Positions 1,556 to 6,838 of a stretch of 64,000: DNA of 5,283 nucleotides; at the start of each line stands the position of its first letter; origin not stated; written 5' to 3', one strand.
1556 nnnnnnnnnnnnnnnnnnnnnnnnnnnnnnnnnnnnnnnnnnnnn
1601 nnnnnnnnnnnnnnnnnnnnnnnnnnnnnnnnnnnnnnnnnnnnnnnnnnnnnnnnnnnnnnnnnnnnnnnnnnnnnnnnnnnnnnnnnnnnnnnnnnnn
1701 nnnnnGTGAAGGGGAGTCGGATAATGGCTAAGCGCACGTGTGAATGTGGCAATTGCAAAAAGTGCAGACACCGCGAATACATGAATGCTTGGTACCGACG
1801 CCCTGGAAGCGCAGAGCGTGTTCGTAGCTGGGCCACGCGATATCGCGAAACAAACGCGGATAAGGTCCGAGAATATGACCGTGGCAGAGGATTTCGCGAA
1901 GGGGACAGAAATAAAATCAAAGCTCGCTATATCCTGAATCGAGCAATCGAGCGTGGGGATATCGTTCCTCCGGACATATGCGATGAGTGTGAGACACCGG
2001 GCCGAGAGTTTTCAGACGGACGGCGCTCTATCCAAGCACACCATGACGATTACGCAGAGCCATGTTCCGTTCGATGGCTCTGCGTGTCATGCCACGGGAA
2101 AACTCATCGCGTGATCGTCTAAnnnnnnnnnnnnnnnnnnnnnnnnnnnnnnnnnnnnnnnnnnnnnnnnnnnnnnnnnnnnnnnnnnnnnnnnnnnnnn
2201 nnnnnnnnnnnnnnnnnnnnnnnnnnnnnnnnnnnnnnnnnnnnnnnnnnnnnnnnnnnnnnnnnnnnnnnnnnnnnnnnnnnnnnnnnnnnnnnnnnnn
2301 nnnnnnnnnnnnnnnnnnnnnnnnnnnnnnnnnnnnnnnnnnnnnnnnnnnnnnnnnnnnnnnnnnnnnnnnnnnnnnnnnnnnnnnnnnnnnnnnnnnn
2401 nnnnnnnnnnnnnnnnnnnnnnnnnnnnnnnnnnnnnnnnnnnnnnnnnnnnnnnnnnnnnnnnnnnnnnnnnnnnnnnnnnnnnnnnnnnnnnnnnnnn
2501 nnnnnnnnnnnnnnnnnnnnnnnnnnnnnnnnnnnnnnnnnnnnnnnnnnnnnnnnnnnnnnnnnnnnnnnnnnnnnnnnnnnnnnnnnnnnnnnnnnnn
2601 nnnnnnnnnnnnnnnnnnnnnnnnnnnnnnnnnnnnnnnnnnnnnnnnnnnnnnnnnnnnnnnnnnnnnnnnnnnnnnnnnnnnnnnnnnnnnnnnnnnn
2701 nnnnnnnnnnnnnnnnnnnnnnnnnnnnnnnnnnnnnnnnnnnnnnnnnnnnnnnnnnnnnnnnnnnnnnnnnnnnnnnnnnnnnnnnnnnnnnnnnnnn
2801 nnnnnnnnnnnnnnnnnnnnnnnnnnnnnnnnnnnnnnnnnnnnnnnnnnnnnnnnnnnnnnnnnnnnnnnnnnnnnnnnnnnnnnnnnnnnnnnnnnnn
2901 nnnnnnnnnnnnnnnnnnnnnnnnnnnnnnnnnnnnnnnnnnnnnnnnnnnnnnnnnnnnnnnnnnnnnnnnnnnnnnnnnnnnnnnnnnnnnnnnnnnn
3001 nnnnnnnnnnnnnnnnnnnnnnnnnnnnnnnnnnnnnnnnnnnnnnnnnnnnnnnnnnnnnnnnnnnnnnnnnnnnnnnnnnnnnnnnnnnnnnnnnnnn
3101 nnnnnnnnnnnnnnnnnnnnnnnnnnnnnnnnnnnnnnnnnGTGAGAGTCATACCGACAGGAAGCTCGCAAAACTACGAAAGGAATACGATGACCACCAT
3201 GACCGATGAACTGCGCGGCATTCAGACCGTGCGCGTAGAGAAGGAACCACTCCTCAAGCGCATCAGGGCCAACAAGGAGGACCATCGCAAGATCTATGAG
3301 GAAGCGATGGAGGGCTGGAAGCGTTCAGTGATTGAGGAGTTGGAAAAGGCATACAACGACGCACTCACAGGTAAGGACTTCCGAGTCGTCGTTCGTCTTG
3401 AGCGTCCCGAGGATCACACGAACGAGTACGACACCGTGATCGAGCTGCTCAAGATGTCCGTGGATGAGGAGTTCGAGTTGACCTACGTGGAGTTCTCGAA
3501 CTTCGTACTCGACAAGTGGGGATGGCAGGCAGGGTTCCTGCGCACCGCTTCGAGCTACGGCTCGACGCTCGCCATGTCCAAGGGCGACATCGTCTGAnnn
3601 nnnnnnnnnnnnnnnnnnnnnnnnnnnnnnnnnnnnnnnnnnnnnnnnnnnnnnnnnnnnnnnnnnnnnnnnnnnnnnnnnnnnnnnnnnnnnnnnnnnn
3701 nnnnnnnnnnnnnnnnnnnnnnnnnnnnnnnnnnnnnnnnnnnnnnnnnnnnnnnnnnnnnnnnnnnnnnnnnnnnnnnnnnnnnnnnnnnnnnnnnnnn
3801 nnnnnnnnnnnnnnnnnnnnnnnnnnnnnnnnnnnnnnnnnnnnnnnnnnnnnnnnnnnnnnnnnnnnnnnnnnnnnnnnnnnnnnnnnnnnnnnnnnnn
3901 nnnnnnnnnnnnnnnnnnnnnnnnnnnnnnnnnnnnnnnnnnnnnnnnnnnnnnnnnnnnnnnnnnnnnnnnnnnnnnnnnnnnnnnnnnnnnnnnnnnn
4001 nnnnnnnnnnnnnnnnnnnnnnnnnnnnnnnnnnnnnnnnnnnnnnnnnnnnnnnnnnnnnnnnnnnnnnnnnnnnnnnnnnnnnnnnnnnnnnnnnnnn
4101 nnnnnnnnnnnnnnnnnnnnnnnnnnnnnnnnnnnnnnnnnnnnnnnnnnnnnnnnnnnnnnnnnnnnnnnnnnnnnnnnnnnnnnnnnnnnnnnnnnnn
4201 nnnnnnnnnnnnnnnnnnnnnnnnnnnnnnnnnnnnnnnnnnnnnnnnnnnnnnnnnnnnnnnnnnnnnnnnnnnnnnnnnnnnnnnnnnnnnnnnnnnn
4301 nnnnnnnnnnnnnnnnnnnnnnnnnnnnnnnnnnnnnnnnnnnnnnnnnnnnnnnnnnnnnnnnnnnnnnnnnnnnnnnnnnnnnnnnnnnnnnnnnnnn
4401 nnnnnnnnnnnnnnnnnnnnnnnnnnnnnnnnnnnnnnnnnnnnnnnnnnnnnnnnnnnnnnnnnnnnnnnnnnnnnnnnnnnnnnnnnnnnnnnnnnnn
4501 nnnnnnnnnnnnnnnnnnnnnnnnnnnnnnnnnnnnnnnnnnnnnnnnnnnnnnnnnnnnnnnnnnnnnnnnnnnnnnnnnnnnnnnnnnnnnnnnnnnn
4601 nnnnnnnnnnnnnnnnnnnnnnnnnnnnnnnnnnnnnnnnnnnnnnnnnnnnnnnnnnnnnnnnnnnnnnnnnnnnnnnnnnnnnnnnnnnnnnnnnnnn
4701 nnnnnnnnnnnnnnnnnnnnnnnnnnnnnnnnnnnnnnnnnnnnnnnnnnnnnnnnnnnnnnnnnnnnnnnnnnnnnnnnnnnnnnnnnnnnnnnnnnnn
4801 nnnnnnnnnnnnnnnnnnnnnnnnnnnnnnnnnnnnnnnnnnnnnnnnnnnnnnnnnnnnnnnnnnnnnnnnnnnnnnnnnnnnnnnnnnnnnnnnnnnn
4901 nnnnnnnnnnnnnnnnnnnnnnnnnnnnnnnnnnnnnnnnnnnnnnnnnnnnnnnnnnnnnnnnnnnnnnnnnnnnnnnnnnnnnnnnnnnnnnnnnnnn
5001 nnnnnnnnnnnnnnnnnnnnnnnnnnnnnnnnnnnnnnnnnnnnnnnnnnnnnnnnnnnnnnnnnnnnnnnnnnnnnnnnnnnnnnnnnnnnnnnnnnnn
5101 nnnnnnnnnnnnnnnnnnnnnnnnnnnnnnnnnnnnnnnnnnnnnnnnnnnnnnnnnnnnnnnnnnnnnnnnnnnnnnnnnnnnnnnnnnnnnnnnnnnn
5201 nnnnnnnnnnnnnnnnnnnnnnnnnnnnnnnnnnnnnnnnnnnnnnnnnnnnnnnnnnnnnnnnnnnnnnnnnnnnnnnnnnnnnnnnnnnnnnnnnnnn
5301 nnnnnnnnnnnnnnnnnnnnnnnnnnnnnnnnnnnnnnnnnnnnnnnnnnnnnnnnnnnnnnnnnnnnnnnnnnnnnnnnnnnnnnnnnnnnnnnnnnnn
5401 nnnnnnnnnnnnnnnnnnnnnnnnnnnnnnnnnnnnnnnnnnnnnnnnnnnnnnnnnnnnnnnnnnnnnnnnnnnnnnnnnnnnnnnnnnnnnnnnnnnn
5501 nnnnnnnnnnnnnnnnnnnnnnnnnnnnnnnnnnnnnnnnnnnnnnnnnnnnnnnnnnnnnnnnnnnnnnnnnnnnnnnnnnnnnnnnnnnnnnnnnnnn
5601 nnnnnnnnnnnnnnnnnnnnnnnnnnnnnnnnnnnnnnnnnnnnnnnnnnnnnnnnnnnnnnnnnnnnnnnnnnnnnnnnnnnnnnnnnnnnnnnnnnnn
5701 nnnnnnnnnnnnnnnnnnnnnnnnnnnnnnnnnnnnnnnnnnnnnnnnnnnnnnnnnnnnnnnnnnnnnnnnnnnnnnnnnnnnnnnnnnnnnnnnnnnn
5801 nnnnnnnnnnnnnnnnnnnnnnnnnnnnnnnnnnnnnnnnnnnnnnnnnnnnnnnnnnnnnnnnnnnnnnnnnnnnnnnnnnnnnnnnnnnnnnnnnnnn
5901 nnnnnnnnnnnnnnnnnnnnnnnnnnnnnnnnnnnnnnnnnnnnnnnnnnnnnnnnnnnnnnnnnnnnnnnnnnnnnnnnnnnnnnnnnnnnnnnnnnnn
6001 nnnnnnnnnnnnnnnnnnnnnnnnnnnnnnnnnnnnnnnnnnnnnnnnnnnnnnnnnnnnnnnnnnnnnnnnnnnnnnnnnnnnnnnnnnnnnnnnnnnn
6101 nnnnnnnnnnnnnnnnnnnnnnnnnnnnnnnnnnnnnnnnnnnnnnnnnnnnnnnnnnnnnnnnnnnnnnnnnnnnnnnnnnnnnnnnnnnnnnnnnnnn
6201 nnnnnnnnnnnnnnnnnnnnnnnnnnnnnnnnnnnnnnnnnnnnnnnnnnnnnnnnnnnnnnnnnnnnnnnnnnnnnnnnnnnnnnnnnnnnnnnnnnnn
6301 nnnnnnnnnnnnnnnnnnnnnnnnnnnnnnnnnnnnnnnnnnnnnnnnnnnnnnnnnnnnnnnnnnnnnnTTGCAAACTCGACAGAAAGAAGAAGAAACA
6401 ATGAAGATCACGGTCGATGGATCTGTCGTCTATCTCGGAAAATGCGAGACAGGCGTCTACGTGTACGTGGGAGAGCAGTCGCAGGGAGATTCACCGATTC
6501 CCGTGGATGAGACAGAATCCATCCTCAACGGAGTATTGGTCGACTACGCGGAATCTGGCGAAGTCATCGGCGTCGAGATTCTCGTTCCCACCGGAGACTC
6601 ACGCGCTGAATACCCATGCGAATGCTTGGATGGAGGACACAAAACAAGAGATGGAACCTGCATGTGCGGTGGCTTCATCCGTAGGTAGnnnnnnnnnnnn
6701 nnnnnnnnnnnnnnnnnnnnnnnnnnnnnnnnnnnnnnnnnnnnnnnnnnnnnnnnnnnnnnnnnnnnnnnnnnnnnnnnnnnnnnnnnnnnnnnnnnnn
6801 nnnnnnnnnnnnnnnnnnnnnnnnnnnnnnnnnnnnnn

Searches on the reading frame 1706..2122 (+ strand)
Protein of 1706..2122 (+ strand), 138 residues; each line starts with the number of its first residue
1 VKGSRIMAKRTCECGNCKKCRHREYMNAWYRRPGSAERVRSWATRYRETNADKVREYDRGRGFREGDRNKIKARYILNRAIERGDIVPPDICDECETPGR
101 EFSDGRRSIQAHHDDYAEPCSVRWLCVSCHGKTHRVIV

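Call 22: search_protein_families(library=pfam, proteins=[window:1706-2122:+], max_evalue=0.01)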
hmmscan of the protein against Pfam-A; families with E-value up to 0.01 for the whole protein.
window:1706-2122:+ (138 aa): 0 families

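Call 88: search_protein_families(library=phrogs, proteins=[window:1706-2122:+], max_evalue=0.01)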
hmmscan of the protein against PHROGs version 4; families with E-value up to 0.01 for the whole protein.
window:1706-2122:+ (138 aa): 2 families
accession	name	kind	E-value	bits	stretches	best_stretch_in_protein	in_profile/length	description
phrog_2340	-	DNA, RNA and nucleotide metabolism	3e-21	77.3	1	9-135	33-161/171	endonuclease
phrog_11793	-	unknown function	3.8e-09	37.2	1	73-134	4-57/65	-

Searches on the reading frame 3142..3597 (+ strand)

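Call 21: search_protein_families(library=pfam, proteins=[window:3142-3597:+], max_evalue=0.01)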
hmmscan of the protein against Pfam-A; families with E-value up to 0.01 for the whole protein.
window:3142-3597:+ (151 aa): 0 families

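Call 88: search_protein_families(library=phrogs, proteins=[window:3142-3597:+], max_evalue=0.01)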
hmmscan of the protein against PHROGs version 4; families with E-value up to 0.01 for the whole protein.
window:3142-3597:+ (151 aa): 1 family
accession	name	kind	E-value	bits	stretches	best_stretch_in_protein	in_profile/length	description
phrog_34511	-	unknown function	3.6e-23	83.3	1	27-143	6-122/126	-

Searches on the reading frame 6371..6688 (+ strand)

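Call 89: search_protein_families(library=phrogs, proteins=[window:6371-6688:+], max_evalue=0.01)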
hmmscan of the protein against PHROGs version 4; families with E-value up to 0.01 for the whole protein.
window:6371-6688:+ (105 aa): 0 families

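Call 107: search_protein_families(library=pfam, proteins=[window:6371-6688:+], max_evalue=0.01)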
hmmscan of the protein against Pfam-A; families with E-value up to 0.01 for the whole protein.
window:6371-6688:+ (105 aa): 1 family
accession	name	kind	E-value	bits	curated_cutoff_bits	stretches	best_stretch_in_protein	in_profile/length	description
PF10049.14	DUF2283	-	3.1e-06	27.7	23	1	44-71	19-46/49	Protein of unknown function (DUF2283)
